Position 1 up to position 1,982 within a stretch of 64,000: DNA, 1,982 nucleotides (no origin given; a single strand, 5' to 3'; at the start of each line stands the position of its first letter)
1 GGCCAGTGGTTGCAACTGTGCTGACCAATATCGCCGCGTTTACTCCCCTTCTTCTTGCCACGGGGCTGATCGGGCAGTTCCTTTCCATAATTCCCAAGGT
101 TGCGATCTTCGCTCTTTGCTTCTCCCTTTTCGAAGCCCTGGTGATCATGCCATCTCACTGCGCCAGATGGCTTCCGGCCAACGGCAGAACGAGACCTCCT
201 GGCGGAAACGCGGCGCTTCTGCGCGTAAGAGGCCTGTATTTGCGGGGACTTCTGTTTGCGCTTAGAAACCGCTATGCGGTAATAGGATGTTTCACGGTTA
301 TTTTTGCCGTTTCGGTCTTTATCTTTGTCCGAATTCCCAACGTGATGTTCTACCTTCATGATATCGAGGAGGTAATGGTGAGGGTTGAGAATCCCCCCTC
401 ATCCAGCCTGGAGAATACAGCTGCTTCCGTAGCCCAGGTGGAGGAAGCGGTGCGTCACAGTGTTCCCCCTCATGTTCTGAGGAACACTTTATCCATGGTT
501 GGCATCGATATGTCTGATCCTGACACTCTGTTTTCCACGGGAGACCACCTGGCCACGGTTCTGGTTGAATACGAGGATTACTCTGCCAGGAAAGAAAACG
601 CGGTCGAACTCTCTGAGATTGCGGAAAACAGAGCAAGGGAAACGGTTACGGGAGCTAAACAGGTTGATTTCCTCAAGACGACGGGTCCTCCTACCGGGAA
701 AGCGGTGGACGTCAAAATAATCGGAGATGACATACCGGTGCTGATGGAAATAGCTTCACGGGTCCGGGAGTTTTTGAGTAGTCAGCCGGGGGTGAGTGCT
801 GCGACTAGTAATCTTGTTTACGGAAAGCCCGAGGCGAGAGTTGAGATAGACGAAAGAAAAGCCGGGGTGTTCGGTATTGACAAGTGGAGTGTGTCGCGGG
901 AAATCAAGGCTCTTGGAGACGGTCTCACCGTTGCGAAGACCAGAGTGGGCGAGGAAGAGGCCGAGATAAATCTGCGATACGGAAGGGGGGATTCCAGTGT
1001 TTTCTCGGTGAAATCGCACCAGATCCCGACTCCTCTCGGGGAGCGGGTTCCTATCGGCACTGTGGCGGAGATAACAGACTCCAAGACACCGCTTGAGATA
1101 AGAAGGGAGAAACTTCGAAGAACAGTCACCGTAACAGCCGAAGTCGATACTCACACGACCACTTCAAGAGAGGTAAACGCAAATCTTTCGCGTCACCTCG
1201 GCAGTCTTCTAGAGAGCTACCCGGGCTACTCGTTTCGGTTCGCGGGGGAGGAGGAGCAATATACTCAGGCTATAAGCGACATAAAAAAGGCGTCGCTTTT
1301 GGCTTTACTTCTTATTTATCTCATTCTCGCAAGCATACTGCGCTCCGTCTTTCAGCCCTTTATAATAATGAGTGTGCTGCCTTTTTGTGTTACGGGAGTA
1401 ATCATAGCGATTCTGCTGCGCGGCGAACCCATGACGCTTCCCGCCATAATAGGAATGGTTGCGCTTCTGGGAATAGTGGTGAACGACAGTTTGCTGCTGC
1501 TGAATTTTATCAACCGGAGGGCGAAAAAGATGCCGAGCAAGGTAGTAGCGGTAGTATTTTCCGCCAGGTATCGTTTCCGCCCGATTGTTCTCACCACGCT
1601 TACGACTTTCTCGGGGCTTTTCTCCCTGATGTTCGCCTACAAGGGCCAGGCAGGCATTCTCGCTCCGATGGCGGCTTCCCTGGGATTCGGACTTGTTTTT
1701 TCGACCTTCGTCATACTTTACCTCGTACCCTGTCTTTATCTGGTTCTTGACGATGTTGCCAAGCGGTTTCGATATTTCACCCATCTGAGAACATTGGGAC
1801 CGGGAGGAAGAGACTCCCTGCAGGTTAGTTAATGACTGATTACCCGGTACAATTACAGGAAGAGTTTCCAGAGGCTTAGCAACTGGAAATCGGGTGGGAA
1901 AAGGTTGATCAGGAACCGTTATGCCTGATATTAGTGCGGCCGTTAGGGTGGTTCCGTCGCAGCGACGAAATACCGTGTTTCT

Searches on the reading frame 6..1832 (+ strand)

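Call 69: search_protein_families(library=pfam, proteins=[window:6-1832:+])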
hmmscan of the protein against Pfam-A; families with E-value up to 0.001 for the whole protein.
window:6-1832:+ (608 aa): 2 families
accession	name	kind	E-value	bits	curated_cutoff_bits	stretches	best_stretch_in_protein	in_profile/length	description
PF00873.25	ACR_tran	-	1.5e-84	284.9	28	1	2-581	436-1020/1021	AcrB/AcrD/AcrF family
PF03176.21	MMPL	-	0.00081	18.9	20.5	0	424-581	143-302/333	MMPL family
